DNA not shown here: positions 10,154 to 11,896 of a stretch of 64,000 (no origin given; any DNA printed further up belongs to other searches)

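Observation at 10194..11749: TnpB-only IS element together with a 330-bp tnpB-less derivative that keeps the omega-RNA scaffold (54483-54810)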

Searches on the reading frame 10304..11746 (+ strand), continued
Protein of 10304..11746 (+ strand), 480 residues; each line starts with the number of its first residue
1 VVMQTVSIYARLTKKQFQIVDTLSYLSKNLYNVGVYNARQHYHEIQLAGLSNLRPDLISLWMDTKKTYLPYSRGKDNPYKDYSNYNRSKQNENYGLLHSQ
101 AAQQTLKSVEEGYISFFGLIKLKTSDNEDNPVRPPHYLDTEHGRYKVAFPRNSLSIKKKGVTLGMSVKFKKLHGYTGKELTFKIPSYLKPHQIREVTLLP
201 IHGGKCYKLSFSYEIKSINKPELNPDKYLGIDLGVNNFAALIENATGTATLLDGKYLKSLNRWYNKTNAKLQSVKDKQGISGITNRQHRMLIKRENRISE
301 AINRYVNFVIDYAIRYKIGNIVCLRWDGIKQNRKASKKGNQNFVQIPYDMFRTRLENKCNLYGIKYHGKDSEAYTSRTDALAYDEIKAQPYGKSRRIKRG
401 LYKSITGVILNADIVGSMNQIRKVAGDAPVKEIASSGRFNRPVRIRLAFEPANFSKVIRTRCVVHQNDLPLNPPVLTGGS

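Call 33: search_solved_structures(query=A3, max_evalue=0.01, show_alignments=3)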
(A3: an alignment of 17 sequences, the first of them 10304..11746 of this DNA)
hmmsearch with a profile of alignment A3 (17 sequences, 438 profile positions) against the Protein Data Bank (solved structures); distinct sequences matched with E-value up to 0.01: 20.
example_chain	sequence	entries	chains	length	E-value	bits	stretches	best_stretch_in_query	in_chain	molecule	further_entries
9yyg_A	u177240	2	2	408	1.3e-20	76.9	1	8-399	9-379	AI-designed RNA-guided nuclease | AI-generated RNA-guided nuclease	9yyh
8j3r_A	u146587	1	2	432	1.9e-16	63.2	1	163-389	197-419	Transposase IS605 OrfB C-terminal domain-containing protein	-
8j1j_A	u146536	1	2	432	4.6e-16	61.9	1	162-389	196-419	Transposase IS605 OrfB C-terminal domain-containing protein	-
8j12_A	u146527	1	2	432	3.4e-15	59.1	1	167-389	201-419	Transposase IS605 OrfB C-terminal domain-containing protein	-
9nzq_A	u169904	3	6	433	8.2e-14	54.5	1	172-395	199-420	Cas12f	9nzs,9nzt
7wju_A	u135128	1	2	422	9.4e-14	54.3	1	167-389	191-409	OrfB_Zn_ribbon domain-containing protein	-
8dzj_A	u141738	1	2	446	1.1e-13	54.1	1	167-389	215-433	OrfB_Zn_ribbon domain-containing protein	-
8bf8_A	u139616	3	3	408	3.2e-13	52.6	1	9-399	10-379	RNA-guided DNA endonuclease TnpB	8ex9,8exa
8h1j_A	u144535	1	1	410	3.2e-13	52.6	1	9-399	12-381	RNA-guided DNA endonuclease TnpB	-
9nzo_B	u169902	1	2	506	9.3e-13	51.1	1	181-388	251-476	Cas12f Effector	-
9nzr_A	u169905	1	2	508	9.4e-13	51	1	181-388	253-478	Cas12f Nuclease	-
8iaz_A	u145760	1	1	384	1.7e-12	50.2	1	173-388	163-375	Transposase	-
9i8y_A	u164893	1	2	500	3.7e-12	49.1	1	165-358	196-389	CRISPR-associated endodeoxyribonuclease Cas12f1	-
7l48_A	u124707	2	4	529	3.2e-09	39.4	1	174-388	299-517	Cas12f | Cas12f1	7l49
9j09_A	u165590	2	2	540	2.4e-08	36.5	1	237-393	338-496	Transposase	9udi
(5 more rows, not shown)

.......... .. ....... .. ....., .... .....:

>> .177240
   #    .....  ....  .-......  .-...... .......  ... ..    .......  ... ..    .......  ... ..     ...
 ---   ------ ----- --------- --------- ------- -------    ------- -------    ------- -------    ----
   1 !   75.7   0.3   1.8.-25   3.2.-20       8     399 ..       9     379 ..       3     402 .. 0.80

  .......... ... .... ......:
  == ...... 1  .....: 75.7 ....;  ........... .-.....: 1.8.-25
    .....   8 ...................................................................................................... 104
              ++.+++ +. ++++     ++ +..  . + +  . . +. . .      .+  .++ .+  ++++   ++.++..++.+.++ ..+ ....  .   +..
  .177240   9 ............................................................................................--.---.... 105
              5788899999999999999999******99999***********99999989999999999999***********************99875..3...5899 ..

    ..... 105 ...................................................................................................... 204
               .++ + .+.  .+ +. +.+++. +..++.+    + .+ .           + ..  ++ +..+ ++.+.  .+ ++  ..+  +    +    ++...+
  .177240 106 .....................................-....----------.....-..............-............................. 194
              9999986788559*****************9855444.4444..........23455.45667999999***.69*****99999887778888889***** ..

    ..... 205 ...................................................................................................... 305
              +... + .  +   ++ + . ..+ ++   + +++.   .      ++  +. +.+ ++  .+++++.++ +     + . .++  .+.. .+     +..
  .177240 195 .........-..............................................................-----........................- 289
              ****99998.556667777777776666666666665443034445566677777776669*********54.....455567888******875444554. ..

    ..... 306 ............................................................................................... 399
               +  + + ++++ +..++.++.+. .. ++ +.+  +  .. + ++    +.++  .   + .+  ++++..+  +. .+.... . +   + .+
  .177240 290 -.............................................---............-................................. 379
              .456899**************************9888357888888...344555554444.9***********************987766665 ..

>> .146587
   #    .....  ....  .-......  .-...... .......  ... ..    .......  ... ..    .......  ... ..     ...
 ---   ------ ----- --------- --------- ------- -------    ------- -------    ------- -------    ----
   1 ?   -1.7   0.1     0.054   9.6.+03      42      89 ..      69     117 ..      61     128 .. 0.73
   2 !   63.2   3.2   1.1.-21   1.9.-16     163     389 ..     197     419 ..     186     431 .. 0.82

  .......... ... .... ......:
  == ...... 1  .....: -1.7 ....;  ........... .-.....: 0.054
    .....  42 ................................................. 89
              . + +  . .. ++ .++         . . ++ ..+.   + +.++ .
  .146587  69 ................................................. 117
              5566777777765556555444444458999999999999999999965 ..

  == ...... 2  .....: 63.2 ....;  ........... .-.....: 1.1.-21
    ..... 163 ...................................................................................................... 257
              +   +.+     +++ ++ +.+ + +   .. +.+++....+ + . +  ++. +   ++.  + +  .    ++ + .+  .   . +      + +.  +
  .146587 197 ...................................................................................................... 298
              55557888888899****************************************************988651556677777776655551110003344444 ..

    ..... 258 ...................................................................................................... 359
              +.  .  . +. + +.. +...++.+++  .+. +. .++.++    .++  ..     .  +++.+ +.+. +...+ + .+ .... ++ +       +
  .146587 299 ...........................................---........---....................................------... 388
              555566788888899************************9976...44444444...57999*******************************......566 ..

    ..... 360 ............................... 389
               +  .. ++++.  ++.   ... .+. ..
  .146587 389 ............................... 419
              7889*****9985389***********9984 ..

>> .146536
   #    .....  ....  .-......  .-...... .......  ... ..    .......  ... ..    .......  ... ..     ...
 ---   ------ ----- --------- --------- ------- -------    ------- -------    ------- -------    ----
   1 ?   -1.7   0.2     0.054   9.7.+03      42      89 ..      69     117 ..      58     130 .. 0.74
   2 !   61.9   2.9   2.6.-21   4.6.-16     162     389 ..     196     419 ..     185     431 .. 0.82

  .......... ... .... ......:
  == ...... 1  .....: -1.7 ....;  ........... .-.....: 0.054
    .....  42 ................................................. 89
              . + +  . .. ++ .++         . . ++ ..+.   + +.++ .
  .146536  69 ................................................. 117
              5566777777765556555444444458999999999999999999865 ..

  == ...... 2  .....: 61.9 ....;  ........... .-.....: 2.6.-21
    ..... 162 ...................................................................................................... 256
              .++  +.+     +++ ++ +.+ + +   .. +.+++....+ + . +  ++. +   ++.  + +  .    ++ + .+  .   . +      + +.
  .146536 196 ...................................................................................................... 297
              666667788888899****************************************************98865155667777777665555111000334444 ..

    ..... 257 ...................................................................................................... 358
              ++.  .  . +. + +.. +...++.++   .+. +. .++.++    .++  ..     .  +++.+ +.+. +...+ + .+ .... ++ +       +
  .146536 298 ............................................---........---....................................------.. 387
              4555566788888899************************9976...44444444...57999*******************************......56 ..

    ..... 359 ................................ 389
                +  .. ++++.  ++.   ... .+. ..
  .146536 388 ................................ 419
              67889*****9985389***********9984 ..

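Call 39: find_related_loci(query=A4, collection=genome_contigs, flank=1500)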
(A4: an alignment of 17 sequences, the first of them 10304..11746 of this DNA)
Query A4 (480 aa) in genome_contigs; peptide patterns used: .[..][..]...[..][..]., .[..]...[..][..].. (x = any residue, [..] = any of these).
395 stretches matched a pattern; 358 encode a relative of the query (tblastn E <= 1e-3); the best 80 are kept; 79 distinct loci.
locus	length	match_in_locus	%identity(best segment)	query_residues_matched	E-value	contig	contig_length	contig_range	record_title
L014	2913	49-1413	65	2-457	0e+0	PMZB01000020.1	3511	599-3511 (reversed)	MAG: Chlamydiia bacterium isolate fen_1388 73.20110800_E3D.110_contig_50191, whole genome shotgun sequence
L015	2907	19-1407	55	1-463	4e-175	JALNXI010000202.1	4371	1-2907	MAG: Methanoculleus sp. isolate SO_2017_CLC bin 102 scaffold_8402_c1_PH3_2017, whole genome shotgun sequence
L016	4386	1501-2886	55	1-462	4e-170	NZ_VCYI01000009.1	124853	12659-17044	Methanoculleus methanifontis strain FWC-SCC3 FWC-SCC3_CONTIG9, whole genome shotgun sequence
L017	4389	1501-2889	55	1-463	6e-170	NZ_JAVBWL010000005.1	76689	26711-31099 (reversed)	MAG: Methanoculleus sp. isolate ZNE14_Bin75 all_Scaff001571, whole genome shotgun sequence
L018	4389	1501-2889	55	1-463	7e-169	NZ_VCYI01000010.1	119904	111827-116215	Methanoculleus methanifontis strain FWC-SCC3 FWC-SCC3_CONTIG10, whole genome shotgun sequence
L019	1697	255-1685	54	1-479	0e+0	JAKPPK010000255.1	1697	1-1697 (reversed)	MAG: Candidatus Latescibacterota bacterium isolate JPNA_maxbin.122_sub k141_21661, whole genome shotgun sequence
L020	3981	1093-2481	55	1-463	2e-169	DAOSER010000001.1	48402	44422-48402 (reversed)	MAG TPA_asm: Methanoculleus sp. isolate AMR_MDS_1800 NODE_433_length_48402_cov_93.974766, whole genome shotgun sequence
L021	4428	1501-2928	52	1-463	5e-162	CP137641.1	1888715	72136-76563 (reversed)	Methanoculleus palmolei strain DSM 4273 chromosome, complete genome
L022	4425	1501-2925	52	1-479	9e-161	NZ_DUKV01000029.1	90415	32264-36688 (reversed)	MAG: Methanocalculus sp. isolate UBA9912 contig_351, whole genome shotgun sequence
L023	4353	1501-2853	54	1-450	6e-161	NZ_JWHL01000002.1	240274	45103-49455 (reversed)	Methanocalculus chunghsingensis strain K1F9705b K1F9705b_contig2, whole genome shotgun sequence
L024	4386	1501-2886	53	1-462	5e-160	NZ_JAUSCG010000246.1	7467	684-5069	MAG: Methanocalculus sp. isolate E9_metabat.bin.14 E9_k141_89266, whole genome shotgun sequence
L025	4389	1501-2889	56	1-463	3e-172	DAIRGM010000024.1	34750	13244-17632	MAG TPA_asm: Methanoculleus sp. isolate CTOTU40250 NODE_840_length_34750_cov_14.279983, whole genome shotgun sequence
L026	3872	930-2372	50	4-479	4e-155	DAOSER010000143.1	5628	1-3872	MAG TPA_asm: Methanoculleus sp. isolate AMR_MDS_1800 NODE_5139_length_5628_cov_73.355105, whole genome shotgun sequence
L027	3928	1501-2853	53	1-450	2e-160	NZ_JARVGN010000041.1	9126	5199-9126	MAG: Methanocalculus sp. isolate M17C-73-07 NODE_41_length_9126_cov_2.712012, whole genome shotgun sequence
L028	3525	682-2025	52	4-450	3e-146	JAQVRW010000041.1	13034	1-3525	MAG: Candidatus Zixiibacteriota bacterium isolate STF1_26 NODE_13952_length_13034_cov_3.824049_Sandtown_F1, whole genome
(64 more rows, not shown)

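Call 70: search_protein_families(library=pfam, proteins=[L004:2356-2724:-, L013:499-1137:-], max_evalue=0.1)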
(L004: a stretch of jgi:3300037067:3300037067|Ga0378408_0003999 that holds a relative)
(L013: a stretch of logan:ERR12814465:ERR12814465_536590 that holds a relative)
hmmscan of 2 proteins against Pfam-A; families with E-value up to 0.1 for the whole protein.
L004:2356-2724:- (122 aa): 1 family
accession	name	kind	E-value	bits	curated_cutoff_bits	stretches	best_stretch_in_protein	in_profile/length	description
PF06279.16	DUF1033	-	0.043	14.5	25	1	27-71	25-69/118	Protein of unknown function (DUF1033)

L013:499-1137:- (212 aa): 0 families

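Call 93: search_protein_families(library=ncbifam, proteins=[window:10304-11746:+], max_evalue=0.001)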
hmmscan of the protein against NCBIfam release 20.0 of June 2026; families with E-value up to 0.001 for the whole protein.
window:10304-11746:+ (480 aa): 2 families
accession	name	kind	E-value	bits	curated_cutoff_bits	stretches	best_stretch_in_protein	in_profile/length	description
NF040570.1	guided_TnpB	subfamily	3.4e-36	125.4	100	1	11-421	6-387/389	RNA-guided endonuclease TnpB family protein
TIGR01766.2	TIGR01766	domain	1.3e-07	32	32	1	295-376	2-82/82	IS200/IS605 family accessory protein TnpB-related protein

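Call 95: list_cluster_members(proteins=[window:10304-11746:+, window:3726-4142:+])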
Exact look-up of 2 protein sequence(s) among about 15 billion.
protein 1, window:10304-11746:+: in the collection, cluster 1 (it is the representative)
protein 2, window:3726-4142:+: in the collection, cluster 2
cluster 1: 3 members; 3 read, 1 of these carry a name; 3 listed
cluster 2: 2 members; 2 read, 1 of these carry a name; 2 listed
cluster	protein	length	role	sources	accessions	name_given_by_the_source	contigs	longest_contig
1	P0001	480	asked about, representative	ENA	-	-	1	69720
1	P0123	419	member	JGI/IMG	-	IS605 OrfB family transposase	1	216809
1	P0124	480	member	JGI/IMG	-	-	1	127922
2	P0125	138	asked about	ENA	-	-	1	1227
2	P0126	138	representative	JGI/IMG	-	putative transposase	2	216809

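Call 97: find_encoding_contigs(protein=P0124, flank=2500, max_places=3)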
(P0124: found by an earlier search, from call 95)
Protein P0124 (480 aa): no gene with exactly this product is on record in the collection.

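Call 106: predict_structure(alignment_id=A4)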
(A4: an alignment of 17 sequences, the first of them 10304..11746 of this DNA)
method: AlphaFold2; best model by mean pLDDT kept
length: 480 residues; sequences in the alignment: 17
mean_pLDDT: 72.2   pTM: 0.60
mean pLDDT of the five models: 72.2, 71.8, 70.0, 65.7, 62.0
residues with pLDDT >= 90: 91; 70-90: 232; 50-70: 58; < 50: 99
segments of 3 or more residues with pLDDT < 50: 45-73, 328-343, 374-382, 384-393, 449-480
pLDDT, mean of each block of 10 residues (from residue 1): 80 89 93 80 49 36 38 56 72 89 86 71 71 78 87 89 93 90 85 92 83 77 92 75 88 80 79 81 75 78 87 92 69 43 62 87 86 50 46 48 63 78 83 80 68 33 25 31
secondary structure, 60 per line:
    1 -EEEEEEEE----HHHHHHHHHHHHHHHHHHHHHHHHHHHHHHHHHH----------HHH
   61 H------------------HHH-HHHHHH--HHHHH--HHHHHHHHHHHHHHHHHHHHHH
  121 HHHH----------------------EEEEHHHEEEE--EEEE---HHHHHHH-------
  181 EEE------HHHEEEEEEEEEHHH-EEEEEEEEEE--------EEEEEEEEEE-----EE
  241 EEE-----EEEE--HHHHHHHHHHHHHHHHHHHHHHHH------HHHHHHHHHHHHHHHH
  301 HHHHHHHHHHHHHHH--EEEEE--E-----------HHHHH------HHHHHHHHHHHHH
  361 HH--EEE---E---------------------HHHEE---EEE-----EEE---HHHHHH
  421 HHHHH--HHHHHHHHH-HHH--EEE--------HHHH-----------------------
elements in order: E2-9 H14-47 H58-61 H84-89 H92-96 H99-124 E147-150 E154-157 E160-163 H167-173 E181-183 E193-201 E206-215 E224-233 E239-243 E249-252 H255-278 H285-315 E318-322 H337-341 H348-362 E365-367 E401-403 E409-411 H415-425 H428-436 E443-445 H454-457

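Call 108: fold_search(model_id=the predicted structure, library=pdb)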
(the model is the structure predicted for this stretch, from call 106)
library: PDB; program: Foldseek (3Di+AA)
matches with E <= 10: 556; with E <= 0.001: 77
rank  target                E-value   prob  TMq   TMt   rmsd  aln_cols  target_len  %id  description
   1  8j3r_A                6.3e-17  1.00  0.56  0.63   7.5       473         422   17  Cryo-EM structure of the AsCas12f-HKRA-sgRNAS3-5v7-target DNA (released 2023-09-27)
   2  8dzj_A                4.9e-16  1.00  0.56  0.63   7.6       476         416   16  Cryo-EM structure of Acidibacillus sulfuroxidans Cas12f in complex with sgRNA and target DNA (released 2023-07-12)
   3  8j1j_A                4.9e-16  1.00  0.56  0.62   7.5       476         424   16  Cryo-EM structure of the AsCas12f-YHAM-sgRNAS3-5v7-target DNA (released 2023-09-27)
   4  7wju_A                8.7e-16  1.00  0.53  0.61   7.6       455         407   16  Cryo-EM structure of the AsCas12f1-sgRNAv1-dsDNA ternary complex (released 2023-01-18)
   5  9i8y_A                1.4e-15  1.00  0.56  0.63   7.1       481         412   15  SpCas12Cas12f1 in complex with sgRNA and cognate DNA (released 2025-07-23)
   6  8j12_A                1.5e-15  1.00  0.52  0.58   8.1       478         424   17  Cryo-EM structure of the AsCas12f-sgRNA-target DNA ternary complex (released 2023-09-27)
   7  8j3r_B                4.6e-15  1.00  0.33  0.40  19.8       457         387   17  Cryo-EM structure of the AsCas12f-HKRA-sgRNAS3-5v7-target DNA (released 2023-09-27)
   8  8iaz_A                5.8e-15  1.00  0.52  0.62   8.3       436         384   16  Cryo-EM structure of the ISFba1 TnpB-reRNA-dsDNA complex (released 2024-04-17)
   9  8j12_B                1.3e-14  1.00  0.34  0.40  19.9       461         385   16  Cryo-EM structure of the AsCas12f-sgRNA-target DNA ternary complex (released 2023-09-27)
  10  8j1j_B                2.0e-14  1.00  0.34  0.40  19.9       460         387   17  Cryo-EM structure of the AsCas12f-YHAM-sgRNAS3-5v7-target DNA (released 2023-09-27)
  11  9nzq_A                1.6e-13  1.00  0.54  0.60   7.6       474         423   15  Cryo-EM structure of OsCas12f-gRNA-DNA ternary complex. State II (released 2026-04-08)
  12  9nzs_A                2.5e-13  1.00  0.56  0.64   6.7       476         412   15  Cryo-EM structure of OsCas12f-gRNA-DNA ternary complex. State III (released 2026-04-08)
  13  8h1j_A                4.8e-13  1.00  0.49  0.62   8.1       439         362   15  Cryo-EM structure of the TnpB-omegaRNA-target DNA ternary complex (released 2023-04-12)
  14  8hr5_A                1.1e-12  1.00  0.51  0.53  12.1       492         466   12  Cryo-EM structure of the CnCas12f1-sgRNA-DNA complex (released 2023-09-06)
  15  7c7l_B                1.3e-11  1.00  0.31  0.40  21.3       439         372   15  Cryo-EM structure of the Cas12f1-sgRNA-target DNA complex (released 2020-12-23)
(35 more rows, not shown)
